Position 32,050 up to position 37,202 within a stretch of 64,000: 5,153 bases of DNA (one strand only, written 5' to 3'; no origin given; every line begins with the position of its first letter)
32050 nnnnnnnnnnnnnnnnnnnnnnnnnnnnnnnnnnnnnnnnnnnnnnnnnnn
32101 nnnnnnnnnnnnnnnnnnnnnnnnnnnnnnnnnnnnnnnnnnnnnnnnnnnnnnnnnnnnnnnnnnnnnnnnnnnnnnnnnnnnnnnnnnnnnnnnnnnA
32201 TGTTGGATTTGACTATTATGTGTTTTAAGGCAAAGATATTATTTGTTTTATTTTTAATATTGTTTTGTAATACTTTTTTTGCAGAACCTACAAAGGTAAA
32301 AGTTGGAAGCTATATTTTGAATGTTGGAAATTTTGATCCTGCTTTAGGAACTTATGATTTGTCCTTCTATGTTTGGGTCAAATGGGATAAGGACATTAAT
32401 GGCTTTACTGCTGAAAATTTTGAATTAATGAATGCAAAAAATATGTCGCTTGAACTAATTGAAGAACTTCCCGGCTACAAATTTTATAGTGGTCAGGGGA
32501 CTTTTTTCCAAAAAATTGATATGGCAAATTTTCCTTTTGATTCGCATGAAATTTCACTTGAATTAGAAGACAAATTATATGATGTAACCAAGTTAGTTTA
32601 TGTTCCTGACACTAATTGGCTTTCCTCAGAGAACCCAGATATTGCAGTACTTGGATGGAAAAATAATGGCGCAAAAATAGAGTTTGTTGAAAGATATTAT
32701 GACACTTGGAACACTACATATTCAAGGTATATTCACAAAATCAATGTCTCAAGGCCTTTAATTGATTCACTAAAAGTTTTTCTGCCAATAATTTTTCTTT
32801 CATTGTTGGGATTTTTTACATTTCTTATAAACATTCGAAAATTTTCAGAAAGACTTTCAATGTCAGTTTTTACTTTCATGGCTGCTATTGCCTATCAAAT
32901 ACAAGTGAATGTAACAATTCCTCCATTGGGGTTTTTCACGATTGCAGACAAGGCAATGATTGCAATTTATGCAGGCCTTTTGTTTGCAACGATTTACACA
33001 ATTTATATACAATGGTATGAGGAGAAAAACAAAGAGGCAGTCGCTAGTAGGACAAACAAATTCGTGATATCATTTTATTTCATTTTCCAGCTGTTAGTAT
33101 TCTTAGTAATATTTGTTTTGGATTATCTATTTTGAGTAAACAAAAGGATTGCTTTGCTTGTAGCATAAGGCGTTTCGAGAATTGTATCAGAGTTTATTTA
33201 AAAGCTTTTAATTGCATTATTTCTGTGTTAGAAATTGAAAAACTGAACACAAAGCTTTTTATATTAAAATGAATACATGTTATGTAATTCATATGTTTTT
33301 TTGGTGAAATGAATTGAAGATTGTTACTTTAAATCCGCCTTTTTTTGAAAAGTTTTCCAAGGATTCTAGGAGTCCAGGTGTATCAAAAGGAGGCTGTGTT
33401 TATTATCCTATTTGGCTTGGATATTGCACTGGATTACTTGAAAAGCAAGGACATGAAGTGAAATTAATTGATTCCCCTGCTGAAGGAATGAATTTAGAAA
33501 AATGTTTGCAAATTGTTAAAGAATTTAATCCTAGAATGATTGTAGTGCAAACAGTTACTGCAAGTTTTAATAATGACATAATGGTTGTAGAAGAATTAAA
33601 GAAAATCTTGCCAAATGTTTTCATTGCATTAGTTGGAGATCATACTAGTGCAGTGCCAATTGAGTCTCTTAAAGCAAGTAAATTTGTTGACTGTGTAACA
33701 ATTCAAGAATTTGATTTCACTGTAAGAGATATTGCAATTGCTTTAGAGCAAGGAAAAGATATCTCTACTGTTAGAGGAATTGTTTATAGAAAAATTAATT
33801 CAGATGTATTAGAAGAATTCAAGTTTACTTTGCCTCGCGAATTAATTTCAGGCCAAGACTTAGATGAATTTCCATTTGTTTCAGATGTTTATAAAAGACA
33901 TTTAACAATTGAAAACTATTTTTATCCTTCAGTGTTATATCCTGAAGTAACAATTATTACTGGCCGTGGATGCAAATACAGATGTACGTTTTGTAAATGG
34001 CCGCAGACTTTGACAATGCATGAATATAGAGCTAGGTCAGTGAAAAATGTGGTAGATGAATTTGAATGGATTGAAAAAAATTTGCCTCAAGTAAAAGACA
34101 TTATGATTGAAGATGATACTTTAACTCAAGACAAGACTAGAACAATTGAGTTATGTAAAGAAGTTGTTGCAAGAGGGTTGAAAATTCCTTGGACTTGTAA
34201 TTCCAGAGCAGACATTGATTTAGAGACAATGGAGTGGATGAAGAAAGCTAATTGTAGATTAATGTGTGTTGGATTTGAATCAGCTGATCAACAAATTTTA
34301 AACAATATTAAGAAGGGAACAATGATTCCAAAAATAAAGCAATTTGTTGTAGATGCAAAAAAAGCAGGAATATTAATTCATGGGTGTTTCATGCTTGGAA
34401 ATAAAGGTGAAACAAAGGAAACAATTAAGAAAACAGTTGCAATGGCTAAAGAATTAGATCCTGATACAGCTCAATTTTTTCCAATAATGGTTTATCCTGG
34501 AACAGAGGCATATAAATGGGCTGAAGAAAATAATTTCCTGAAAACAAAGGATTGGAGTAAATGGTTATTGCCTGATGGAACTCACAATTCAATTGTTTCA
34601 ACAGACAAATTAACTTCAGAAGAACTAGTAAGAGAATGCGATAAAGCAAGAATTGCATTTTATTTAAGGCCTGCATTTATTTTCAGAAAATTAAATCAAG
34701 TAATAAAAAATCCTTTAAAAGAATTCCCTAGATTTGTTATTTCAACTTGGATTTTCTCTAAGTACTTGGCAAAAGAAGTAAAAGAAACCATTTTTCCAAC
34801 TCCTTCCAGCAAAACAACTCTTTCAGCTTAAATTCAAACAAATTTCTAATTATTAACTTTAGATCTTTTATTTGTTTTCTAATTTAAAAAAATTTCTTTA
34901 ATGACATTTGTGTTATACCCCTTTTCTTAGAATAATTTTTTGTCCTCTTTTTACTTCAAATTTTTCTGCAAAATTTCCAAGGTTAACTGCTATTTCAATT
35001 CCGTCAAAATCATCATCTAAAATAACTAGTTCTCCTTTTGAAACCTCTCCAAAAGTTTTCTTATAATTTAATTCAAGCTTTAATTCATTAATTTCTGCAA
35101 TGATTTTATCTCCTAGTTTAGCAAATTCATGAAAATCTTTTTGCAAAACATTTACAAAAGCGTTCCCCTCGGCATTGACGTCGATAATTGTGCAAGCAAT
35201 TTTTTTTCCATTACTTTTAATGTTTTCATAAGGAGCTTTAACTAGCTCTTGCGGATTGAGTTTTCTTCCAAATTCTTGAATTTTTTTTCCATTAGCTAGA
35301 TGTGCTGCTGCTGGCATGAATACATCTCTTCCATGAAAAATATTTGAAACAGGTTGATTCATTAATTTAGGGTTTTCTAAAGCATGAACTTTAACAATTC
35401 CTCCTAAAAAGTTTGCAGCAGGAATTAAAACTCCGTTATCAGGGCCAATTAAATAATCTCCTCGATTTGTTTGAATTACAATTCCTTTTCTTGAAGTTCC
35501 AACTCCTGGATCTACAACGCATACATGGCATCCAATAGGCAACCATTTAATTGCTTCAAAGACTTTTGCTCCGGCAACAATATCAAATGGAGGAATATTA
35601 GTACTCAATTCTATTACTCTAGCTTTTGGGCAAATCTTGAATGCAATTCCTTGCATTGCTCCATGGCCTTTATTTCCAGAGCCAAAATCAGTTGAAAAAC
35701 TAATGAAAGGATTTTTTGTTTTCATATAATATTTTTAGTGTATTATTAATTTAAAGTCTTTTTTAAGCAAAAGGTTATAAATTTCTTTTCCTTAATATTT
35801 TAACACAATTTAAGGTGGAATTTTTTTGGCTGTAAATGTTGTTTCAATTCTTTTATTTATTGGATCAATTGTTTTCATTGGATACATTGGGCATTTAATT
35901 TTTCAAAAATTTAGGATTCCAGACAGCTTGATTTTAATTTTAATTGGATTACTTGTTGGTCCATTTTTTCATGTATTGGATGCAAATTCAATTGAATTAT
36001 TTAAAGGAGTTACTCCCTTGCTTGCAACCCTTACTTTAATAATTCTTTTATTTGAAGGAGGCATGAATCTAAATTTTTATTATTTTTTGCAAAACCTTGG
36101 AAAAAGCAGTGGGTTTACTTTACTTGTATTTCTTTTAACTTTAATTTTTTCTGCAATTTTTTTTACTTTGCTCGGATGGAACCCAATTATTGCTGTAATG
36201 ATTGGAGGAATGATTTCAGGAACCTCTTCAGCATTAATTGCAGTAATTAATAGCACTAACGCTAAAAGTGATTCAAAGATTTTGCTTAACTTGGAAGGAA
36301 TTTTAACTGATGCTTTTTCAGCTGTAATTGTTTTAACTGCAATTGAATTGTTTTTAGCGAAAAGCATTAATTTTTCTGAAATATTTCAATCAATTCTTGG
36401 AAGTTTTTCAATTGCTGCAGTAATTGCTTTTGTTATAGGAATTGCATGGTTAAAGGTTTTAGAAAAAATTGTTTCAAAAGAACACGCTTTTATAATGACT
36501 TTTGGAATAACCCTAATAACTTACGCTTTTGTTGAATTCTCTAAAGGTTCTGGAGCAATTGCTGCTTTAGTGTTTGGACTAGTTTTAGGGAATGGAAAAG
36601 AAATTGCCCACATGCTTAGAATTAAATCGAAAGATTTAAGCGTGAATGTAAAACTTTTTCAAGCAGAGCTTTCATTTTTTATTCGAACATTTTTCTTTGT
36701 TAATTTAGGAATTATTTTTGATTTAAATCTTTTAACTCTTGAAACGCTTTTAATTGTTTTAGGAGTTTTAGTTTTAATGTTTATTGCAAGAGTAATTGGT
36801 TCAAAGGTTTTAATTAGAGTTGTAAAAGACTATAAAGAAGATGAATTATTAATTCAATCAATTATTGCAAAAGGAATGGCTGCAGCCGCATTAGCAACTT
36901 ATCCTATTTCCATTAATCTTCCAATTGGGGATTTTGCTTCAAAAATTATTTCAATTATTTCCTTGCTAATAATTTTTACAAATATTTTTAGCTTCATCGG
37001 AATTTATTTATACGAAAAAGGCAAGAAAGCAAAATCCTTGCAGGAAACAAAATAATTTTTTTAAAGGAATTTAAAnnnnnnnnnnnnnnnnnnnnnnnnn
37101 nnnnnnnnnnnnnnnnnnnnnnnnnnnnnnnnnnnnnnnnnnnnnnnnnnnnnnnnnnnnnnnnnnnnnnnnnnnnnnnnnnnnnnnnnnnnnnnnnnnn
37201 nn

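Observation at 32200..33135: GLIC/ELIC-type pentameric ligand-gated ion channel in an archaeon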

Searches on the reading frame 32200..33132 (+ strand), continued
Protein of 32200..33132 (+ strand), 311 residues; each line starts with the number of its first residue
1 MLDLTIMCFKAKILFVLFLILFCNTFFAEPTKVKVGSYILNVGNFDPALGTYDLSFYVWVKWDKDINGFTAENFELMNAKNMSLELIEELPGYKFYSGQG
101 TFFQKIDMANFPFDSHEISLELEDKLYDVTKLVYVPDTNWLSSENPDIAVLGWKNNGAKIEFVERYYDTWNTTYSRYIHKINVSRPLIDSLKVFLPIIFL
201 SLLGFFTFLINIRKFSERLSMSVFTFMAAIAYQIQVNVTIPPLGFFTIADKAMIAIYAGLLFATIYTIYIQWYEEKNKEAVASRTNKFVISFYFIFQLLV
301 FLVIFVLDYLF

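Call 69: find_encoding_contigs(protein=P0005, flank=7000, max_places=2)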
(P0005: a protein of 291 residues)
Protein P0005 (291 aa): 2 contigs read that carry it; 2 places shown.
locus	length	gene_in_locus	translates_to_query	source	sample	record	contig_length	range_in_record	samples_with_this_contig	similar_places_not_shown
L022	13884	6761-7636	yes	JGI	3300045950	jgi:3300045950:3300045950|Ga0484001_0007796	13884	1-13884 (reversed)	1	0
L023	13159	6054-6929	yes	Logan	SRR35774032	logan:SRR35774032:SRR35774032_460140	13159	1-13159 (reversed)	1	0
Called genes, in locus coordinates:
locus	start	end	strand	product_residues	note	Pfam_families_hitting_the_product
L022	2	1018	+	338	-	?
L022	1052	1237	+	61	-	PF12837:Fer4_6 (faint), PF14697:Fer4_21 (faint), PF00037:Fer4 (faint), PF13459:Fer4_15, PF13370:Fer4_13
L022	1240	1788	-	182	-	PF08100:Dimerisation (weak), PF12802:MarR_2, PF09339:HTH_IclR, PF24034:DUF7343, PF01047:MarR (weak), PF13545:HTH_Crp_2 (weak)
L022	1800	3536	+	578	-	PF00403:HMA, PF02683:DsbD_TM (weak), PF13386:DsbD_2, PF13473:Cupredoxin_1 (faint)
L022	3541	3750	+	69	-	PF00403:HMA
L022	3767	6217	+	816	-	PF00403:HMA, PF00122:E1-E2_ATPase, PF00702:Hydrolase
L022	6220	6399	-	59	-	-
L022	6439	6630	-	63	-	-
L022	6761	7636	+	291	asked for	-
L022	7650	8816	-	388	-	PF12323:HTH_OrfB_IS605, PF01385:OrfB_IS605, PF07282:Cas12f1-like_TNB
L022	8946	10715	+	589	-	PF00890:FAD_binding_2, PF01266:DAO (weak), PF03486:HI0933_like, PF07992:Pyr_redox_2 (faint), PF02910:Succ_DH_flav_C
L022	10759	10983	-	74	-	-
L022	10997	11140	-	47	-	-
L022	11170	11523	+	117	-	PF14110:DUF4282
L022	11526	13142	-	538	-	PF24517:CBM96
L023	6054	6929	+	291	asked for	-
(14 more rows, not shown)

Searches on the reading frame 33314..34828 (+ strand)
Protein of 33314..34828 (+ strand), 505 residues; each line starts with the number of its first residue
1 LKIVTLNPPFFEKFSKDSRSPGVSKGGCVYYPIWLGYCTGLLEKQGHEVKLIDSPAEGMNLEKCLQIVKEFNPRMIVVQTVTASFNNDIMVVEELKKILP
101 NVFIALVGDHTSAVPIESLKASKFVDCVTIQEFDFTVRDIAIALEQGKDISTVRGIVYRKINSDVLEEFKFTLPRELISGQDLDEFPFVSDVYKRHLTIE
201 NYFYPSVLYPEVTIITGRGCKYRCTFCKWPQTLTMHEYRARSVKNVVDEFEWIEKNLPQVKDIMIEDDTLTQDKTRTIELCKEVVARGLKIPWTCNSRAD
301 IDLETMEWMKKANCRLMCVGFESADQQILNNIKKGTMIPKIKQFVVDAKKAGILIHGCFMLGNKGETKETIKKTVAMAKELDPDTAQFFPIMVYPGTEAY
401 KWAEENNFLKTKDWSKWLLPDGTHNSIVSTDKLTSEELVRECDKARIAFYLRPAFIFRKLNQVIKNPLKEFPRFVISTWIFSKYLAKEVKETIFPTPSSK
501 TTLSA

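Call 30: search_protein_families(library=pfam, proteins=[window:33314-34828:+], max_evalue=0.00001)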
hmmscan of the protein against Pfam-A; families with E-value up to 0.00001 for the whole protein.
window:33314-34828:+ (505 aa): 2 families
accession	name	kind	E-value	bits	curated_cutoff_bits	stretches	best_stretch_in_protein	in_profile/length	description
PF04055.27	Radical_SAM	-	5e-15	56.5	29.5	1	214-377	1-165/166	Radical SAM superfamily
PF02310.24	B12-binding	-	3.4e-13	49.9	32.1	1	28-136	10-116/121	B12 binding domain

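Call 70: search_protein_families(library=ncbifam, proteins=[window:33314-34828:+], max_evalue=0.00001)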
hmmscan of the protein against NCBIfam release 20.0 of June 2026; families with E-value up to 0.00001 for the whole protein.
window:33314-34828:+ (505 aa): 20 families
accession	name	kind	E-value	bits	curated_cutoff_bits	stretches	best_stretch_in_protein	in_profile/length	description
TIGR03471.1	HpnJ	equivalog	1.8e-125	419.5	577.6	1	1-467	1-450/472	hopanoid biosynthesis associated radical SAM protein HpnJ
TIGR02026.1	BchE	equivalog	1.3e-45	156.2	481.35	1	29-456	19-434/497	magnesium-protoporphyrin IX monomethyl ester anaerobic oxidative cyclase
TIGR04479.1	bcpD_PhpK_rSAM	subfamily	5.2e-35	120.8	600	1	36-386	76-414/504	PhpK family radical SAM P-methyltransferase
TIGR04072.2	rSAM_ladder_B12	equivalog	5.9e-30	104.3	360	1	182-412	155-381/443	lipid biosynthesis B12-binding/radical SAM protein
NF038361.1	rSAM_Sden_1168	equivalog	2.6e-25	89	575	1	32-407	85-477/560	Sden_1168 family B12-binding radical SAM P-methyltransferase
NF050148.1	rSAM_ApyD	equivalog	8.2e-25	87.3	750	1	70-401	72-391/645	RiPP biosynthesis radical SAM protein ApyD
TIGR04367.1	HpnR_B12_rSAM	equivalog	3.6e-24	85.2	650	1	32-417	22-385/490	hopanoid C-3 methylase HpnR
NF033070.1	rSAM_AprD4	equivalog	5.4e-24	84.9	500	1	200-440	184-422/456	AprD4 family radical SAM diol-dehydratase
TIGR04295.1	B12_rSAM_oligo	hypoth_equivalog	4.6e-21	75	400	1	30-401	23-382/422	TIGR04295 family B12-binding domain-containing radical SAM protein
TIGR03975.1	rSAM_ocin_1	subfamily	3.5e-19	68.7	281.85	1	61-377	117-426/606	RiPP maturation radical SAM C-methyltransferase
TIGR04013.1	B12_SAM_MJ_1487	hypoth_equivalog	4.5e-18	65.3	251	1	60-253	30-192/382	TIGR04013 family B12-binding domain/radical SAM domain-containing protein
TIGR04385.1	B12_rSAM_cofa1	equivalog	3.6e-17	62.7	450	1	31-380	19-363/438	B12 lower ligand biosynthesis radical SAM protein BzaD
TIGR04014.1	B12_SAM_MJ_0865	equivalog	5.7e-14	51.7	360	1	103-385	69-340/434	methyl-coenzyme M reductase glutamine C-methyltransferase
NF033712.0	B12_rSAM_KedN5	subfamily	1.4e-11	43.4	700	1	62-398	52-386/624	KedN5 family methylcobalamin-dependent radical SAM C-methyltransferase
TIGR04190.1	B12_SAM_Ta0216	equivalog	1.7e-11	43.4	500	1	31-381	36-394/554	TIGR04190 family B12-binding domain/radical SAM domain protein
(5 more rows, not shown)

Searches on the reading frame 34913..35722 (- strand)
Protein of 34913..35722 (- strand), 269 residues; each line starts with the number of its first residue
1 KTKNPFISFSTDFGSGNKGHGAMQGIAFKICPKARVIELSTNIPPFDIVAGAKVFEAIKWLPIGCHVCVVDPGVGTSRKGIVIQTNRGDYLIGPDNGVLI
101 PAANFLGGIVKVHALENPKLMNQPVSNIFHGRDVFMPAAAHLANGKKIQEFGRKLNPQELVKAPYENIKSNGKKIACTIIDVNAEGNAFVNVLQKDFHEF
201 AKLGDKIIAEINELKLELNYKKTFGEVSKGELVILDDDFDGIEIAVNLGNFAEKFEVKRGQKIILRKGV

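Call 30: search_protein_families(library=pfam, proteins=[window:34913-35722:-], max_evalue=0.00001)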
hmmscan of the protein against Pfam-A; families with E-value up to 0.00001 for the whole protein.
window:34913-35722:- (269 aa): 2 families
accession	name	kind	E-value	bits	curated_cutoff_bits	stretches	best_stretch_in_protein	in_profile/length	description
PF01887.21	SAM_HAT_N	-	2.3e-42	144.7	26.3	1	7-152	1-145/145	SAM hydroxide adenosyltransferase N-terminal domain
PF20257.3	SAM_HAT_C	-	2.2e-12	47.6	25.5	1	179-263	3-83/84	SAM hydroxide adenosyltransferase C-terminal domain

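Call 70: search_protein_families(library=ncbifam, proteins=[window:34913-35722:-], max_evalue=0.00001)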
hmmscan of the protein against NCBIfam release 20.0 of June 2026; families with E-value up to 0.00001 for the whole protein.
window:34913-35722:- (269 aa): 3 families
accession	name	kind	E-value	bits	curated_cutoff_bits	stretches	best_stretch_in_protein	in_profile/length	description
NF058624.1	RSAMHdlseTHET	equivalog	2e-40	139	350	1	8-265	4-249/250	(R)-S-adenosyl-L-methionine hydrolase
NF053629.1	RSAMPyrc0463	equivalog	4.4e-39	134.6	470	1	7-264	2-252/256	(R)-S-adenosyl-L-methionine hydrolase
TIGR04507.1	fluorinase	equivalog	2.6e-12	46.7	400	1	86-264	99-282/286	adenosyl-fluoride synthase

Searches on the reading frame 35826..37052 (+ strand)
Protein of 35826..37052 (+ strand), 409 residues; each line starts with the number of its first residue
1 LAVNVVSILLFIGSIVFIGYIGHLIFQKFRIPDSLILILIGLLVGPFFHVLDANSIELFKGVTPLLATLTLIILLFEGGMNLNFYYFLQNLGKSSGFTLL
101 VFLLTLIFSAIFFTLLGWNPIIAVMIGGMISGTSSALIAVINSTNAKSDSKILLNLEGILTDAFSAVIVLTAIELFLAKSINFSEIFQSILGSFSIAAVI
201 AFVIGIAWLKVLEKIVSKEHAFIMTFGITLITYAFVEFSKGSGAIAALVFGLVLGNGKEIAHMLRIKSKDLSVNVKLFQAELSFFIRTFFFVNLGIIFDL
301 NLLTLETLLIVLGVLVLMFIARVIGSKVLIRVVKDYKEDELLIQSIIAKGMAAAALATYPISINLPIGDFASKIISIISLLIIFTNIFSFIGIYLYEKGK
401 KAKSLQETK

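Call 30: search_protein_families(library=pfam, proteins=[window:35826-37052:+], max_evalue=0.00001)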
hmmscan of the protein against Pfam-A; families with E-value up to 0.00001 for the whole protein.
window:35826-37052:+ (409 aa): 1 family
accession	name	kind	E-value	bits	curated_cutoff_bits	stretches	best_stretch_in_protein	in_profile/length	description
PF00999.27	Na_H_Exchanger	-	1.2e-31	110.4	26.2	1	15-387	3-363/375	Sodium/hydrogen exchanger, transmembrane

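Call 70: search_protein_families(library=ncbifam, proteins=[window:35826-37052:+], max_evalue=0.00001)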
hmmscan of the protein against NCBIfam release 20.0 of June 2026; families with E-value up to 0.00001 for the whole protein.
window:35826-37052:+ (409 aa): 2 families
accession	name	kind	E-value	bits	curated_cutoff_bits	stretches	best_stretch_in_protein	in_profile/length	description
NF003716.0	PRK05326.1-3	equivalog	8.7e-23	80.5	355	1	4-383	3-375/499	potassium/proton antiporter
NF003715.0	PRK05326.1-2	equivalog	3.6e-11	42.1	309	1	5-382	4-377/595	potassium/proton antiporter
